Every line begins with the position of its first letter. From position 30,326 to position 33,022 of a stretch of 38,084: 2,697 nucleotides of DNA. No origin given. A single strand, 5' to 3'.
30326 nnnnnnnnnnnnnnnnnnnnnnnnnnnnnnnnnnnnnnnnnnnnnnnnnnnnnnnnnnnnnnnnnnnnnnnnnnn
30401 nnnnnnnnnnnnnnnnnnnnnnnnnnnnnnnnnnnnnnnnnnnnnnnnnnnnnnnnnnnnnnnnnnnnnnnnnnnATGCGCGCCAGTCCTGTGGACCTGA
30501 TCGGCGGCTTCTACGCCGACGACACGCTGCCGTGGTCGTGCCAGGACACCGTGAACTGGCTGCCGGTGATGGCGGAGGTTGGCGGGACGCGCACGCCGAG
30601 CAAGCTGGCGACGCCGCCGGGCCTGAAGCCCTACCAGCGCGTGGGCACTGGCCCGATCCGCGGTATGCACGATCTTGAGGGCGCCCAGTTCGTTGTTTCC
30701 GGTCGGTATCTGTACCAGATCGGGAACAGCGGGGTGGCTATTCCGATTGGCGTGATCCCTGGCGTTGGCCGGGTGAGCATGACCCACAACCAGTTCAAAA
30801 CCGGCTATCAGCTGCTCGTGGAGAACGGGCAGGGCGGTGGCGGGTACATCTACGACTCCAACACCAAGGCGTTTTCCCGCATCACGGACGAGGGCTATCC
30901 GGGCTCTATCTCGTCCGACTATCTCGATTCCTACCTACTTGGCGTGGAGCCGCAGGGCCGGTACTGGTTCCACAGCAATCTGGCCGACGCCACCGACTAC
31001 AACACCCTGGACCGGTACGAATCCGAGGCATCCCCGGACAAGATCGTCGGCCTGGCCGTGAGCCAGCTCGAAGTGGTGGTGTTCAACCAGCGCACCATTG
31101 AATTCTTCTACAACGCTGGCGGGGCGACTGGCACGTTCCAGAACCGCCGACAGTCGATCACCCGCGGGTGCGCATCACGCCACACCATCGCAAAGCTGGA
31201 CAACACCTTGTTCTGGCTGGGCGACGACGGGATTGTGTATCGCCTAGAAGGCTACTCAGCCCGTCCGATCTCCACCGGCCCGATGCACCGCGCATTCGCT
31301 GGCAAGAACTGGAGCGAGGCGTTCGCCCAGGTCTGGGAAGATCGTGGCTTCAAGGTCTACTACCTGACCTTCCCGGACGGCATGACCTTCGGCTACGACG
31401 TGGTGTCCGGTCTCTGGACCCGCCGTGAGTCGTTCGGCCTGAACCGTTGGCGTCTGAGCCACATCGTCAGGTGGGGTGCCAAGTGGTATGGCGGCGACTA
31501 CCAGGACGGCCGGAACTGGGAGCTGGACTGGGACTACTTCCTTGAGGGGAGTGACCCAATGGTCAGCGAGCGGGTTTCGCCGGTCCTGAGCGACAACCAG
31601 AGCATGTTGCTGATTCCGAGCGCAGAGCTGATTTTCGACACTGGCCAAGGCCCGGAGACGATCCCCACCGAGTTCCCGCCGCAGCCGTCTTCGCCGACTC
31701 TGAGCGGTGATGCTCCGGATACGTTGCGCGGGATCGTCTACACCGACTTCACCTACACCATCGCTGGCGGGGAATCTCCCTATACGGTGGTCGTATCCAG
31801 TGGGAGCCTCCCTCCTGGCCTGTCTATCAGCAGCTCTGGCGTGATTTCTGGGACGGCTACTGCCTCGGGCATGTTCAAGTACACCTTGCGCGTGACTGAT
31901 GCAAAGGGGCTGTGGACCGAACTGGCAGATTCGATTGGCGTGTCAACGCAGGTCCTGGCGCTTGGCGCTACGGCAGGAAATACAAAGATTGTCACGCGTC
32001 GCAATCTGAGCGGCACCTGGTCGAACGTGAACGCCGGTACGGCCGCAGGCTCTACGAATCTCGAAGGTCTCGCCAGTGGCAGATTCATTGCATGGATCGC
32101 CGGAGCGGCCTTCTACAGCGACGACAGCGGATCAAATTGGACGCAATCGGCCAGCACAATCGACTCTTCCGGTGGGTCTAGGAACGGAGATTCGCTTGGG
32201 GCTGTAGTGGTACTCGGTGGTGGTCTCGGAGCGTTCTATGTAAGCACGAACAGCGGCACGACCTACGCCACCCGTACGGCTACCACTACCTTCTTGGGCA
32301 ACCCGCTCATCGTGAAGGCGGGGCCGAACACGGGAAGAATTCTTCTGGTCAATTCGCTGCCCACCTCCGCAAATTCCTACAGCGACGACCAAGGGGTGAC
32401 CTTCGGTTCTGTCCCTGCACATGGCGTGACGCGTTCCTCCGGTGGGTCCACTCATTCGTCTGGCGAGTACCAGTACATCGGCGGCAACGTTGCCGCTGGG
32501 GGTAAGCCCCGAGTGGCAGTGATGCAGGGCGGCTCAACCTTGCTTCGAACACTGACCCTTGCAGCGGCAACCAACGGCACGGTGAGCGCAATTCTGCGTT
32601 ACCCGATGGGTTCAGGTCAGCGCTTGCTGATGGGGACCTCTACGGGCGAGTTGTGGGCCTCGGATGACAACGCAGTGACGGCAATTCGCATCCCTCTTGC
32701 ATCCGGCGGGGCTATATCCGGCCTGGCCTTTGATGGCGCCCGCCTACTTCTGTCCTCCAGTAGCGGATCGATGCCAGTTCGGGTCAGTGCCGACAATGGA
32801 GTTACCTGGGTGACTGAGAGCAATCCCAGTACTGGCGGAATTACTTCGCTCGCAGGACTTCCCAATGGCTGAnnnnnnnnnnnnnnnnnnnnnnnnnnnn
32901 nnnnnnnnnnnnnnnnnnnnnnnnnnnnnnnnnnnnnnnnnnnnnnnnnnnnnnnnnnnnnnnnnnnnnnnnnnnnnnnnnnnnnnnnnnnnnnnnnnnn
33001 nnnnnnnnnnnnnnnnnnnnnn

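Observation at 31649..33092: The gp10-type tail hub carries an insertion of about 400 aa (Ig-like plus Asp-box repeats), and its conserved C-terminus is encoded by a separate overlapping ORF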

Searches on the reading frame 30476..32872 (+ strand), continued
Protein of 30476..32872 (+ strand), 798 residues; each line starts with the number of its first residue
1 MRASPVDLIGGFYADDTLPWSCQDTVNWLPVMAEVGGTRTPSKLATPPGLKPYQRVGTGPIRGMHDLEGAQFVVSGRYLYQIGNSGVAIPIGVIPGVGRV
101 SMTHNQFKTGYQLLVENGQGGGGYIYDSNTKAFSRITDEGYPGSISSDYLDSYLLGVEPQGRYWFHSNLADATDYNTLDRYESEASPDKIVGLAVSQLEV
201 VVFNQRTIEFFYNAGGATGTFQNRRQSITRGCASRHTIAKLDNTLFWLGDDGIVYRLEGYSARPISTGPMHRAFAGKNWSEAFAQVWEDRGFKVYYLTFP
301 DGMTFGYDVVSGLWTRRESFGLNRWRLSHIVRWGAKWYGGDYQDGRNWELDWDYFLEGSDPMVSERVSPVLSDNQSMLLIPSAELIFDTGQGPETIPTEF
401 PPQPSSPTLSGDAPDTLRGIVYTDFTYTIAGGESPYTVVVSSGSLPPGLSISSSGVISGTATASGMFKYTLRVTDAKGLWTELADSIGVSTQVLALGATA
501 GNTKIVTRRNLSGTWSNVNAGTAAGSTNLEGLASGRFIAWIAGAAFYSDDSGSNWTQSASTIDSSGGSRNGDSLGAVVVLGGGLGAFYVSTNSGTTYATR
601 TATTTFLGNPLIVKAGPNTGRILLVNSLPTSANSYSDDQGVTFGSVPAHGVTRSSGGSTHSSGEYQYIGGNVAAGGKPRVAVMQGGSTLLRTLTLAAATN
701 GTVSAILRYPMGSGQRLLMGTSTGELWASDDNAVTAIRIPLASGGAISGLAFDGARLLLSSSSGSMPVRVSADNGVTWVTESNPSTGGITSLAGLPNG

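Call 34: search_protein_families(library=pfam, proteins=[P0048, P0039, P0049, P0040, P0063, P0131], max_evalue=0.01)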
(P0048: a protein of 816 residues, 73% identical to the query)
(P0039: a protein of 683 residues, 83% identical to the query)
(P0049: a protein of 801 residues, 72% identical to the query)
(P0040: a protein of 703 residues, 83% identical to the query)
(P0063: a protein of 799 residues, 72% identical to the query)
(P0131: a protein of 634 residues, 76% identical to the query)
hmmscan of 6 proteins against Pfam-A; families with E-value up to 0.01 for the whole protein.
P0048 (816 aa): 2 families
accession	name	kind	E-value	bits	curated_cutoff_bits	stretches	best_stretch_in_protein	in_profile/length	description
PF11134.13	Phage_stabilise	-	0.00018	20.7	25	1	74-218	71-213/469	Phage stabilisation protein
PF25174.1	Beta-prop_THOC3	-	0.00023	20.7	305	1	623-805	90-256/272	THOC3 beta-propeller domain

P0039 (683 aa): 2 families
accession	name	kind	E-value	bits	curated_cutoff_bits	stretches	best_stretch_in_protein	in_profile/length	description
PF05345.18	He_PIG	-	1.3e-07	32.3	24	1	411-488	6-95/96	Putative Ig domain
PF11134.13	Phage_stabilise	-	0.00062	18.9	25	1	91-218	83-213/469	Phage stabilisation protein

P0049 (801 aa): 2 families
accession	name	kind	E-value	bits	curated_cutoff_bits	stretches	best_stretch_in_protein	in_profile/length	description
PF05345.18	He_PIG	-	1.2e-08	35.8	24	1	414-489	11-96/96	Putative Ig domain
PF11134.13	Phage_stabilise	-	1.1e-05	24.8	25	1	41-219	37-214/469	Phage stabilisation protein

P0040 (703 aa): 2 families
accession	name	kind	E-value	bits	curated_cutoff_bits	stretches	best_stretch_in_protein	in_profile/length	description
PF05345.18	He_PIG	-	1.9e-08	35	24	1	418-488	15-94/96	Putative Ig domain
PF11134.13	Phage_stabilise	-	0.00067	18.8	25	1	90-218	82-213/469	Phage stabilisation protein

P0063 (799 aa): 2 families
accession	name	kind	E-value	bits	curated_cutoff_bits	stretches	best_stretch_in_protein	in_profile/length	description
PF24299.1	DUF7483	-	7.1e-27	94.8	27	1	599-795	131-325/330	Domain of unknown function (DUF7483)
PF11134.13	Phage_stabilise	-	8.3e-06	25.1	25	1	40-218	36-213/469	Phage stabilisation protein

P0131 (634 aa): 3 families
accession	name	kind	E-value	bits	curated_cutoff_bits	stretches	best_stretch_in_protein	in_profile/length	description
PF13385.13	Laminin_G_3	-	2.4e-15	57.4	27.6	1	469-608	3-139/151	Concanavalin A-like lectin/glucanases superfamily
PF11134.13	Phage_stabilise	-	2.8e-05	23.4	25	1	164-278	158-281/469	Phage stabilisation protein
PF19616.4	DUF6121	-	0.0032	17.9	27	1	556-623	88-153/155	Family of unknown function (DUF6121)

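Call 38: predict_structure(alignment_id=A1)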
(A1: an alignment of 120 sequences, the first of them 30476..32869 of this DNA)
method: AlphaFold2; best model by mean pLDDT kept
length: 798 residues; sequences in the alignment: 120
mean_pLDDT: 77.1   pTM: 0.58
mean pLDDT of the five models: 77.1, 74.7, 74.6, 73.7, 70.5
residues with pLDDT >= 90: 334; 70-90: 197; 50-70: 149; < 50: 118
segments of 3 or more residues with pLDDT < 50: 1-45, 144-162, 167-180, 215-219, 363-392
pLDDT, mean of each block of 10 residues (from residue 1): 31 40 43 38 56 84 85 88 82 71 59 69 75 69 48 45 48 43 55 60 62 52 55 52 62 67 66 68 69 74 75 68 72 85 82 74 43 36 38 65 85 93 96 93 97 96 94 91 96 93 91 89 91 92 93 93 82 95 91 96 77 96 94 95 95 94 96 97 97 98 96 94 97 97 89 95 88 93 93 87
secondary structure, 60 per line:
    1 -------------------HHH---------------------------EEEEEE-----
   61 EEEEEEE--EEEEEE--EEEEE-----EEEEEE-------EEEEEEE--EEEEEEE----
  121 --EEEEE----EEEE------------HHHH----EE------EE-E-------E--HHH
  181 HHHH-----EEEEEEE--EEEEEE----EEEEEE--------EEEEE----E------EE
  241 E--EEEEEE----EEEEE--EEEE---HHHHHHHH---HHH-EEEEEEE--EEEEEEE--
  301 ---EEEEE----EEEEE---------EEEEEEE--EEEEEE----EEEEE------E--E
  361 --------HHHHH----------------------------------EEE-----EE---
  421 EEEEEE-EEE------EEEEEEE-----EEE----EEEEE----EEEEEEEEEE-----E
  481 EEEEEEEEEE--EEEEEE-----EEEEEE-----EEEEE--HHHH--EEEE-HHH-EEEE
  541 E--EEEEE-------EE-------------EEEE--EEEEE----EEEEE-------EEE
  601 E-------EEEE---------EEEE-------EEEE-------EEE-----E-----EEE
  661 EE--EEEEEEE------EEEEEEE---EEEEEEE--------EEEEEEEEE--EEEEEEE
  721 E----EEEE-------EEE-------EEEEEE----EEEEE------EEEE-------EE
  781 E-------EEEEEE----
elements in order (helices of 4 or more, strands of 3 or more residues): E50-55 E61-67 E70-75 E78-82 E88-93 E101-107 E110-116 E123-127 E132-135 H148-151 H178-184 E190-196 E199-204 E209-214 E223-227 E239-241 E244-249 E254-258 E261-264 H268-275 E283-289 E292-298 E304-308 E313-317 E327-333 E336-341 E346-350 H369-373 E408-410 E421-426 E428-430 E437-443 E449-451 E456-460 E465-474 E480-490 E493-498 E504-509 E515-519 H522-525 E528-531 E537-541 E544-548 E571-574 E577-581 E586-590 E598-601 E609-612 E622-625 E633-636 E644-646 E658-662 E665-671 E678-684 E688-694 E703-711 E714-721 E726-729 E737-739 E747-752 E757-761 E768-771 E779-781 E789-794

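Call 40: fold_search(model_id=the predicted structure, library=pdb)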
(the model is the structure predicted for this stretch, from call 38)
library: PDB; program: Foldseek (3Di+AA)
matches with E <= 10: 1877; with E <= 0.001: 916
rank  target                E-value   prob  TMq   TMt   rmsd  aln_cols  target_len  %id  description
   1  5m11                  1.5e-12  1.00  0.25  0.27  27.2       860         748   11  Structural and functional probing of PorZ, an essential bacterial surface component of the type-IX secretion system of h (released 2016-11-09)
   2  8eap_D                2.4e-12  1.00  0.29  0.47   6.4       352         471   18  Cryo-EM structure of the in-situ gp10-gp26 from bacteriophage P22 (released 2023-09-06)
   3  8u10_1                5.4e-12  1.00  0.31  0.49   5.5       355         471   18  In situ cryo-EM structure of bacteriophage P22 gp1:gp4:gp5:gp10:gp9 N-term complex in conformation 1 at 3.2A resolutio (released 2023-11-22)
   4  9cwm_A                7.0e-12  1.00  0.20  0.06  28.6       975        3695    8  Cryo-EM structure of human Low-density lipoprotein receptor-related protein 2 (released 2025-08-06)
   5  9cwm_B                7.3e-12  1.00  0.20  0.06  28.6       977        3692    8  Cryo-EM structure of human Low-density lipoprotein receptor-related protein 2 (released 2025-08-06)
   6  9i3v_B                7.3e-12  1.00  0.19  0.06  29.3       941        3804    9  Cryo-EM structure of the human LRP2 ectodomain (released 2026-02-04)
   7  7ukn_A                8.0e-12  1.00  0.20  0.16  31.1       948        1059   10  Crystal Structure of DDB1 in Complex with the H-Box Motif of pUL145 (released 2022-08-10)
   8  9qaw_A                1.9e-11  1.00  0.19  0.05  30.6       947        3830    9  CryoEM structure of the human LRP2 receptor ectodomain in complex with LRPAP1 (released 2026-03-11)
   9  9i3v_A                2.1e-11  1.00  0.18  0.05  29.6       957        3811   10  Cryo-EM structure of the human LRP2 ectodomain (released 2026-02-04)
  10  9qaw_B                2.6e-11  1.00  0.18  0.06  30.4       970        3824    8  CryoEM structure of the human LRP2 receptor ectodomain in complex with LRPAP1 (released 2026-03-11)
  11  8jxe_A                3.5e-11  1.00  0.20  0.12  29.5       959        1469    8  rat megalin RAP complex head (released 2024-06-19)
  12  5v3o_A                3.5e-11  1.00  0.19  0.15  25.0       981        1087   10  Cereblon in complex with DDB1 and CC-220 (released 2017-05-03)
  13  3e0c                  3.8e-11  1.00  0.21  0.17  28.8       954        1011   10  Crystal Structure of DNA Damage-Binding protein 1(DDB1) (released 2008-09-16)
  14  4nsx                  4.0e-11  1.00  0.27  0.33  24.7       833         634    9  Crystal Structure of the Utp21 tandem WD Domain (released 2014-02-19)
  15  7sg7_S                4.4e-11  1.00  0.30  0.48   5.2       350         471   18  In situ cryo-EM structure of bacteriophage Sf6 gp8:gp14N complex at 2.8 A resolution (released 2022-11-09)
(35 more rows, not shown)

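Call 43: fold_search(model_id=the predicted structure, library=viral)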
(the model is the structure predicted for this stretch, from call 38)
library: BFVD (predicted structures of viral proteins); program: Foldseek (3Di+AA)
matches with E <= 10: 1304; with E <= 0.001: 292
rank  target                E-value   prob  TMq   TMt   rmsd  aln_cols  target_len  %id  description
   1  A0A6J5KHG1            3.9e-16  1.00  0.32  0.47   4.8       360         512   21  Bacteriophage P22, Gp10, DNA-stabilising [uncultured Caudovirales phage]
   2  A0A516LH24            9.4e-16  1.00  0.30  0.47  23.3       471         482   19  (no name in the UniProt tables at hand)
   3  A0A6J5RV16            1.6e-14  1.00  0.32  0.49   4.4       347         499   20  Bacteriophage P22, Gp10, DNA-stabilising [uncultured Caudovirales phage]
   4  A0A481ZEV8            7.9e-14  1.00  0.25  0.19  37.8       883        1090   11  Putative Ig domain protein [Pithovirus LCPAC404]
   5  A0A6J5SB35            8.3e-14  1.00  0.30  0.42   7.5       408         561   19  Bacteriophage P22, Gp10, DNA-stabilising [uncultured Caudovirales phage]
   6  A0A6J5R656            1.0e-13  1.00  0.33  0.51   5.4       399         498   19  Bacteriophage P22, Gp10, DNA-stabilising [uncultured Caudovirales phage]
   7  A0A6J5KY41            1.5e-13  1.00  0.32  0.44  22.7       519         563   14  Bacteriophage P22, Gp10, DNA-stabilising [uncultured Caudovirales phage]
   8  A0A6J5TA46            3.3e-13  1.00  0.31  0.43   7.0       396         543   19  Bacteriophage P22, Gp10, DNA-stabilising [uncultured Caudovirales phage]
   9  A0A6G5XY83            4.6e-13  1.00  0.31  0.47   5.8       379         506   19  (no name in the UniProt tables at hand)
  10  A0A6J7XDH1            1.1e-12  1.00  0.31  0.47   5.5       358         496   17  Bacteriophage P22, Gp10, DNA-stabilising [uncultured Caudovirales phage]
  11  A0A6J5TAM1            2.8e-12  1.00  0.30  0.49   5.1       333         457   21  Bacteriophage P22, Gp10, DNA-stabilising [uncultured Caudovirales phage]
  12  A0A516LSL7            5.8e-12  1.00  0.30  0.50   4.5       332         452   16  (no name in the UniProt tables at hand)
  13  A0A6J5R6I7            7.4e-12  1.00  0.24  0.22  23.0       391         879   20  Lactonase, 7-bladed beta propeller [uncultured Caudovirales phage]
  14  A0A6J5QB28            9.0e-12  1.00  0.29  0.35   9.6       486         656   14  Bacteriophage P22, Gp10, DNA-stabilising [uncultured Caudovirales phage]
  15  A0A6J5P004            9.9e-12  1.00  0.23  0.22  28.9       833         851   12  Uncharacterized protein [uncultured Caudovirales phage]
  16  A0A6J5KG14            1.1e-11  1.00  0.31  0.51   4.6       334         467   20  Bacteriophage P22, Gp10, DNA-stabilising [uncultured Caudovirales phage]
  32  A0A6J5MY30            3.3e-09  1.00  0.30  0.38  29.8       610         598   11  Bacteriophage P22, Gp10, DNA-stabilising [uncultured Caudovirales phage]
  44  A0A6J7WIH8            2.0e-07  1.00  0.20  0.55   7.1       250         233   26  Bacteriophage P22, Gp10, DNA-stabilising (Fragment) [uncultured Caudovirales phage]
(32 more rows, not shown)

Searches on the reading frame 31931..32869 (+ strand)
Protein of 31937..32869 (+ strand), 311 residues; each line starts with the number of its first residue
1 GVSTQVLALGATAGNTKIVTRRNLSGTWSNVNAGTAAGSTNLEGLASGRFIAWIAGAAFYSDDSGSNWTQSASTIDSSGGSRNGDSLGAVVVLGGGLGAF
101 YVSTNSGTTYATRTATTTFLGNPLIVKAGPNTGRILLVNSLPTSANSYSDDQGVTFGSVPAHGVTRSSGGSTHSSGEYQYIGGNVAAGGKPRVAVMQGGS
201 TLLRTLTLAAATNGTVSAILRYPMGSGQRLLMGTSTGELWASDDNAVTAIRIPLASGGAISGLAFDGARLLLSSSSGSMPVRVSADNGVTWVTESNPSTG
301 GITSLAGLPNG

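Call 64: find_homologous_proteins(query=window:31937-32869:+, max_evalue=0.001)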
Query window:31937-32869:+ (311 aa): 1 proteins with E <= 0.001 among 8000 candidates.
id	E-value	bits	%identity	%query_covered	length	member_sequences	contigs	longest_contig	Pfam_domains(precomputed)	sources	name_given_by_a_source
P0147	1.9e-86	308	55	99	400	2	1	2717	PF05345.19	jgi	jgi:hypothetical protein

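Call 68: search_solved_structures(query=A4, max_evalue=1, show_alignments=0)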
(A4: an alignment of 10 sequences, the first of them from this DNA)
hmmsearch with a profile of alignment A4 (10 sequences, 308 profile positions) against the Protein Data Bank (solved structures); distinct sequences matched with E-value up to 1: 84 (the best 60 are shown).
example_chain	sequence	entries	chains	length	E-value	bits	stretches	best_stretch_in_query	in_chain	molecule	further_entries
2cn3_A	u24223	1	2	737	1.1e-18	70.9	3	39-186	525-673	BETA-1,4-XYLOGLUCAN HYDROLASE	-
2cn2_A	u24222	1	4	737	1.1e-18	70.9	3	39-186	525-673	BETA-1,4-XYLOGLUCAN HYDROLASE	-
6p2m_A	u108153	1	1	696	8e-13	51.6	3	229-286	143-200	Type 3a cellulose-binding domain protein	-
1sqj_A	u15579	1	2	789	1.1e-09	41.3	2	60-173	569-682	oligoxyloglucan reducing-end-specific cellobiohydrolase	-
2ebs_A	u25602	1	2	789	1.2e-09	41.1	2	60-174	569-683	Oligoxyloglucan reducing end-specific cellobiohydrolase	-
6p2l_A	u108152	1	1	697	1.6e-09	40.8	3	42-166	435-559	Glycosyl hydrolase BNR repeat-containing protein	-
4j9t_A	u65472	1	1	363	3e-08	36.6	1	145-199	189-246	designed unnatural amino acid dependent metalloprotein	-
5fkr_A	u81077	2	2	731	3.4e-07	33.1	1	57-252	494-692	ENDO-1,4-BETA-GLUCANASE/XYLOGLUCANASE, PUTATIVE, GLY74A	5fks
5fkt_A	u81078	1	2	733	3.5e-07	33.1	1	57-253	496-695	ENDO-1,4-BETA-GLUCANASE/XYLOGLUCANASE, GLY74A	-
5fkq_A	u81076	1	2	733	3.9e-07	32.9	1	57-252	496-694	ENDO-1,4-BETA-GLUCANASE/XYLOGLUCANASE, PUTATIVE, GLY74A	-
1eur_A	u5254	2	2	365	8.4e-07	31.8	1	61-174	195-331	SIALIDASE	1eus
6fhp_A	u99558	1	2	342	9e-07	31.7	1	97-296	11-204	Dispase autolysis-inducing protein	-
5fzp_A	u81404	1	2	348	1.1e-06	31.5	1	97-296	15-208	DISPASE AUTOLYSIS-INDUCING PROTEIN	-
7lbu_A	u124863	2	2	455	2.9e-06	30.1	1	142-260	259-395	Exo-alpha-sialidase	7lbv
2ber_A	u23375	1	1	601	1.1e-05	28.2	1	61-175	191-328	BACTERIAL SIALIDASE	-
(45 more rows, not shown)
